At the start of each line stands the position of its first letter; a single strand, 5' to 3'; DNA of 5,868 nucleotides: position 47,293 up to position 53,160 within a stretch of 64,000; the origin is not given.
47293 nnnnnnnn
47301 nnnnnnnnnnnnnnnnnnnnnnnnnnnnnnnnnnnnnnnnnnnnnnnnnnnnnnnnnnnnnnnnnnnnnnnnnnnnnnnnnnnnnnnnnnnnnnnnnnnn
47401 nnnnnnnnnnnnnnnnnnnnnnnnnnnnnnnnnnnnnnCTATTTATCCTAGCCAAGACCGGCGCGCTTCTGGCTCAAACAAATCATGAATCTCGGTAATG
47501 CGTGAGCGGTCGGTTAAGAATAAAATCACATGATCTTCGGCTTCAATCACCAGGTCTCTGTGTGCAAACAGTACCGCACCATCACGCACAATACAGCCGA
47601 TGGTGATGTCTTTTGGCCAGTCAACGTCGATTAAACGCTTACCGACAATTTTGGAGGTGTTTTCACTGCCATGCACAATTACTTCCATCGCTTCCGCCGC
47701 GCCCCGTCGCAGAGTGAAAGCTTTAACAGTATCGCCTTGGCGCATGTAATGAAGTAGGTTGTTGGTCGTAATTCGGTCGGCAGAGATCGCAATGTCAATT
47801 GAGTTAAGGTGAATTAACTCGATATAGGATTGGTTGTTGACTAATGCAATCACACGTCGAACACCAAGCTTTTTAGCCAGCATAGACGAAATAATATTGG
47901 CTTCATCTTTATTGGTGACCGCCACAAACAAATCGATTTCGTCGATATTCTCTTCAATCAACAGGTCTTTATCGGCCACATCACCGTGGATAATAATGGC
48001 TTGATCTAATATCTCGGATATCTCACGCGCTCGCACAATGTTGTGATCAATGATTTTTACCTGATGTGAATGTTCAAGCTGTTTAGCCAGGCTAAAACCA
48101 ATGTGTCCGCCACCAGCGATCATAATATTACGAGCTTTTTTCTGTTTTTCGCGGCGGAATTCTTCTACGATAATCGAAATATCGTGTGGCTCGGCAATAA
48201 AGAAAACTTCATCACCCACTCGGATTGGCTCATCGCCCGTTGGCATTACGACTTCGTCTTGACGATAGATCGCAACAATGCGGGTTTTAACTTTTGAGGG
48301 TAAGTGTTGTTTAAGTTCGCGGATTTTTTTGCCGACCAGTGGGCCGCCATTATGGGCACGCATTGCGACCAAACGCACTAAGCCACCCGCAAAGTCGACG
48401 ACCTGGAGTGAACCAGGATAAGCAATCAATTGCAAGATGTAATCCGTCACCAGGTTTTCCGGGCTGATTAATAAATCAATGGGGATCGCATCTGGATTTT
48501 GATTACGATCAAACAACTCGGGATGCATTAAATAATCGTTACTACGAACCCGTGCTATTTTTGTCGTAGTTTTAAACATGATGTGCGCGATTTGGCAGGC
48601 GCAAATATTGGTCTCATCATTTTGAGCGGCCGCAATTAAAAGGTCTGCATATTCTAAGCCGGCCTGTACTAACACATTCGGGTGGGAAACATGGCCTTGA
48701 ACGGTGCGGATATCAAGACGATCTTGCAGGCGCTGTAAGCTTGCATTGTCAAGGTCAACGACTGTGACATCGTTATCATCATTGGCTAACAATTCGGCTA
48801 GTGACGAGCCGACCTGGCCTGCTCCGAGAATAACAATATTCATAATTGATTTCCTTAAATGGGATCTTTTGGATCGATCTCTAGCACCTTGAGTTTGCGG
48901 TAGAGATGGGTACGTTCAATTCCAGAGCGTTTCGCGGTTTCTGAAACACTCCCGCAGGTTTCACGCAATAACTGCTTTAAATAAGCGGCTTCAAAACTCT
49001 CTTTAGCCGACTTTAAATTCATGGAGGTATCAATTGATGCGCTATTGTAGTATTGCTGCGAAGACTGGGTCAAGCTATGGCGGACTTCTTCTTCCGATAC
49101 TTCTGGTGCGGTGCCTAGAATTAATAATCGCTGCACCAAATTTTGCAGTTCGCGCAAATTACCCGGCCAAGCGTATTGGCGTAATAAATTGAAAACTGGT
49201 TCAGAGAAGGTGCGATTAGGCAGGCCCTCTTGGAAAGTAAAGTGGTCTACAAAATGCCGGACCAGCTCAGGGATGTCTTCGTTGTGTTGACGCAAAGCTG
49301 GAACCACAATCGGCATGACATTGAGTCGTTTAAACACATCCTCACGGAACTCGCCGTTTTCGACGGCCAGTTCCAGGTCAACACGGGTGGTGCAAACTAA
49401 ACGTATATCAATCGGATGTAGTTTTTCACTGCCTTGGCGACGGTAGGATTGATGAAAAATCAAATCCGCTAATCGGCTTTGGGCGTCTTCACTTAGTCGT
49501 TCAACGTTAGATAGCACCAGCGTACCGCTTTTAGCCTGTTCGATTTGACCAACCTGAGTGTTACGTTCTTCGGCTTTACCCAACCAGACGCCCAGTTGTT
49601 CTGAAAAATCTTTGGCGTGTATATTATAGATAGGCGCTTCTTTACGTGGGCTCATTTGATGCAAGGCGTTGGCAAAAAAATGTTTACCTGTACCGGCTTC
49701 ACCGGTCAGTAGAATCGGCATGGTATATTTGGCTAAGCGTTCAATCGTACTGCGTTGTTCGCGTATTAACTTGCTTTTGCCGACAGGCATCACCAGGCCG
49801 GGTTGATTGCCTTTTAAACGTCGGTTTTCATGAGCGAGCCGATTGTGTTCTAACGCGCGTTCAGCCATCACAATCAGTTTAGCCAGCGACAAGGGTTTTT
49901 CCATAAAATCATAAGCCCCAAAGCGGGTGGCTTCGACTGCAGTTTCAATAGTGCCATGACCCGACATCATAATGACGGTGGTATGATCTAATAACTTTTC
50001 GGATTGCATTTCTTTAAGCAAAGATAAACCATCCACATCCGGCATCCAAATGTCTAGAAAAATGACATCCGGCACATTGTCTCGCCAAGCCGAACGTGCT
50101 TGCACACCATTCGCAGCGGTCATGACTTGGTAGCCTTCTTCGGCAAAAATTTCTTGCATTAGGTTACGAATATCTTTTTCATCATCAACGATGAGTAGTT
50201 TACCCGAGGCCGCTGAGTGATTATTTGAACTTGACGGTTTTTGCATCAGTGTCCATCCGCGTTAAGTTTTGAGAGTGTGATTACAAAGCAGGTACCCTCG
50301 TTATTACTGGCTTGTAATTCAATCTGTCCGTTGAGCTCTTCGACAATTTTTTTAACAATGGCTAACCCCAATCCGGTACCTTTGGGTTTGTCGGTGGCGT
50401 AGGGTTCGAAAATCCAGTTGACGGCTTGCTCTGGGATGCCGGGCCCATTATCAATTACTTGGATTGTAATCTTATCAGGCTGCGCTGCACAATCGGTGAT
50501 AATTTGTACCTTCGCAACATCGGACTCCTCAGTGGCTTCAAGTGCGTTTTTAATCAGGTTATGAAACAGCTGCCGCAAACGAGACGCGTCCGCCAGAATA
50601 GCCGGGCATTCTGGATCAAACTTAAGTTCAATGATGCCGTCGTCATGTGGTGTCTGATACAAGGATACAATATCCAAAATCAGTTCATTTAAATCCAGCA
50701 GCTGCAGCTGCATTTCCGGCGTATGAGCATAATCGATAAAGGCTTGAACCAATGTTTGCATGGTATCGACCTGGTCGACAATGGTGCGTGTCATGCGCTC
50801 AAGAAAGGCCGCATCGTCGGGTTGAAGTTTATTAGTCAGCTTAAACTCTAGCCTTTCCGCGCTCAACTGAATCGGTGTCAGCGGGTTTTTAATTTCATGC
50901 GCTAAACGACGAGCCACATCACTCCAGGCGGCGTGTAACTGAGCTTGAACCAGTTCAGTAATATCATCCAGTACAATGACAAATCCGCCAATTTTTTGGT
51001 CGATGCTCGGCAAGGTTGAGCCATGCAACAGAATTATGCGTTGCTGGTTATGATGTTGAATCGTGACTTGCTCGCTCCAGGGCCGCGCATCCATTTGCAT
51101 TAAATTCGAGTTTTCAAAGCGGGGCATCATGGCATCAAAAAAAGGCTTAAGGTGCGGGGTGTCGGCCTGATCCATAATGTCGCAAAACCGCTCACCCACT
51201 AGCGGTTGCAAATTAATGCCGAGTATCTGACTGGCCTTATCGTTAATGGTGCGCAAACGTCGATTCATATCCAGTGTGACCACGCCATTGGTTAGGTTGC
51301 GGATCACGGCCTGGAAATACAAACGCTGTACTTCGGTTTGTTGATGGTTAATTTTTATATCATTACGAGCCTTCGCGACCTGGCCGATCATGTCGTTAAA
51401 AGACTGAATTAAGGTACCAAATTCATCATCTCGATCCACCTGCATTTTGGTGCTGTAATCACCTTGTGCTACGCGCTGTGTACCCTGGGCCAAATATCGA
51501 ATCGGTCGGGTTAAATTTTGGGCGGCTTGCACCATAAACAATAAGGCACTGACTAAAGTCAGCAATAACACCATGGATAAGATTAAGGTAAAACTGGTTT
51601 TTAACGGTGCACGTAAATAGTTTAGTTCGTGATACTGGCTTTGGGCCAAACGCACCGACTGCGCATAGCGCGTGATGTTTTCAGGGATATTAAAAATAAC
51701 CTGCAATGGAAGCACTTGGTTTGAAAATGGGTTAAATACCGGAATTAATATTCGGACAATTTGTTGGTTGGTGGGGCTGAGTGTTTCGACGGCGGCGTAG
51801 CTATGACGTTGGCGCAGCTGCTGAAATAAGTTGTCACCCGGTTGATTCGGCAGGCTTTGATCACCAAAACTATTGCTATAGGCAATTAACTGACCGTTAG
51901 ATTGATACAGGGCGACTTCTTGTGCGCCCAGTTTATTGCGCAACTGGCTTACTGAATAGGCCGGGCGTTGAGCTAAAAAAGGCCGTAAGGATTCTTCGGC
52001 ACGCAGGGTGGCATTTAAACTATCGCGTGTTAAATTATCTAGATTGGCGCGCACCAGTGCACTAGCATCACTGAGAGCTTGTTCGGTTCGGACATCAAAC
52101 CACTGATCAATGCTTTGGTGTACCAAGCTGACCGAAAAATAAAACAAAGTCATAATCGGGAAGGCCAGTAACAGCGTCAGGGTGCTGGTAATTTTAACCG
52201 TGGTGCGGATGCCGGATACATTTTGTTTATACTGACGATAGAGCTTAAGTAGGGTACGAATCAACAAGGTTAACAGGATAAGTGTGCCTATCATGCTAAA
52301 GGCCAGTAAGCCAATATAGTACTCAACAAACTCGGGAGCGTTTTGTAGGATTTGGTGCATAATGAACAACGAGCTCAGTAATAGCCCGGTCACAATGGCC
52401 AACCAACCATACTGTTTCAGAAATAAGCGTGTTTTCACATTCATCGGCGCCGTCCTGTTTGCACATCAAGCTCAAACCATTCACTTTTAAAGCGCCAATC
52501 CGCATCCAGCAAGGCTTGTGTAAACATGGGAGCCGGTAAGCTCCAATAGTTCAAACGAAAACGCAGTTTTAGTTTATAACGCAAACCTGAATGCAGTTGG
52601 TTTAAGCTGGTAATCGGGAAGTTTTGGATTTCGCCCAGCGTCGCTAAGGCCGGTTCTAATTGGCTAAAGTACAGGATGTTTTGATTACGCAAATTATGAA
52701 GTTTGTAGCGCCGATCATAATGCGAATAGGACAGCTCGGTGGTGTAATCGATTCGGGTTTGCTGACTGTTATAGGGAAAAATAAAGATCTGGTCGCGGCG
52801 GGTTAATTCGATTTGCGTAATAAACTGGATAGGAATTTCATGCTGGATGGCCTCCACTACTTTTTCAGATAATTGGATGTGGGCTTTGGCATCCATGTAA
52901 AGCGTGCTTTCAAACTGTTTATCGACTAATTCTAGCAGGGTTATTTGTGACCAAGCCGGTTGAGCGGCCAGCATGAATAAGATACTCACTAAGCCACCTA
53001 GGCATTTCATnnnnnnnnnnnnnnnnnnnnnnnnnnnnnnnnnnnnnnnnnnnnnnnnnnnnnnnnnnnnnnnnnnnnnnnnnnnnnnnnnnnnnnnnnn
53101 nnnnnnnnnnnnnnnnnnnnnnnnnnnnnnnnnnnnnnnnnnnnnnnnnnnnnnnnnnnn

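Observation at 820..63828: Highly iterated palindrome (consensus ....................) pervades the window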

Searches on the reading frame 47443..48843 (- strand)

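Call 23: search_protein_families(library=pfam, proteins=[window:47443-48843:-], max_evalue=1e-8)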
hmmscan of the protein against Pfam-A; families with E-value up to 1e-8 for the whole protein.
window:47443-48843:- (466 aa): 3 families
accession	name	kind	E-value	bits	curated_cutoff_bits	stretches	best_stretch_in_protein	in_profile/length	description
PF02254.24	TrkA_N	-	1.2e-49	167.9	23.8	2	3-105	1-102/116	TrkA-N domain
PF02080.26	TrkA_C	-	6e-23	81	27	1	159-223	2-64/71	TrkA-C domain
PF13241.12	NAD_binding_7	-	4.4e-10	40.5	22.1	0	2-87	9-83/104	Putative NAD(P)-binding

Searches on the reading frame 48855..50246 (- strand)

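Call 24: search_protein_families(library=pfam, proteins=[window:48855-50246:-], max_evalue=1e-8)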
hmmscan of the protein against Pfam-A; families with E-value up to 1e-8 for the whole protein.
window:48855-50246:- (463 aa): 4 families
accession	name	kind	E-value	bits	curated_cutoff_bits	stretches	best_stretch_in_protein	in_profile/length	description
PF00158.32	Sigma54_activat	-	2.1e-33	115.8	20.2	1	155-313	2-167/168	Sigma-54 interaction domain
PF00072.30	Response_reg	-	3.2e-30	105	30.2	1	18-127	2-109/111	Response regulator receiver domain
PF14532.12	Sigma54_activ_2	-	1.5e-21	77.5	25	1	155-318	1-138/138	Sigma-54 interaction domain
PF25601.1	AAA_lid_14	-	4.8e-20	71.6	27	1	319-399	1-81/87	AAA+ ATPase lid domain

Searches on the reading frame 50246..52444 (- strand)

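Call 24: search_protein_families(library=pfam, proteins=[window:50246-52444:-], max_evalue=1e-8)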
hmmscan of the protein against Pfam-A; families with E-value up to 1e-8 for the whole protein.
window:50246-52444:- (732 aa): 3 families
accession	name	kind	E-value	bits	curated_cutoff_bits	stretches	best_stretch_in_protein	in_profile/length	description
PF02518.31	HATPase_c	-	1.8e-25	90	26.4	1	619-725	2-108/111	Histidine kinase-, DNA gyrase B-, and HSP90-like ATPase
PF00672.30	HAMP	-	1.4e-14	54.6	25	1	308-355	3-50/53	HAMP domain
PF00512.31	HisKA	-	1.9e-09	37.9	26.9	0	508-573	3-61/66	His Kinase A (phospho-acceptor) domain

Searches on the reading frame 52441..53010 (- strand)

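Call 24: search_protein_families(library=pfam, proteins=[window:52441-53010:-], max_evalue=1e-8)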
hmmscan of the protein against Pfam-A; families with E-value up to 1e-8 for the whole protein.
window:52441-53010:- (189 aa): 1 family
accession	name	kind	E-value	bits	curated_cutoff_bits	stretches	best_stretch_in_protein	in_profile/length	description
PF14334.11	DUF4390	-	5.8e-27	94.6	27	1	34-181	15-160/161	Domain of unknown function (DUF4390)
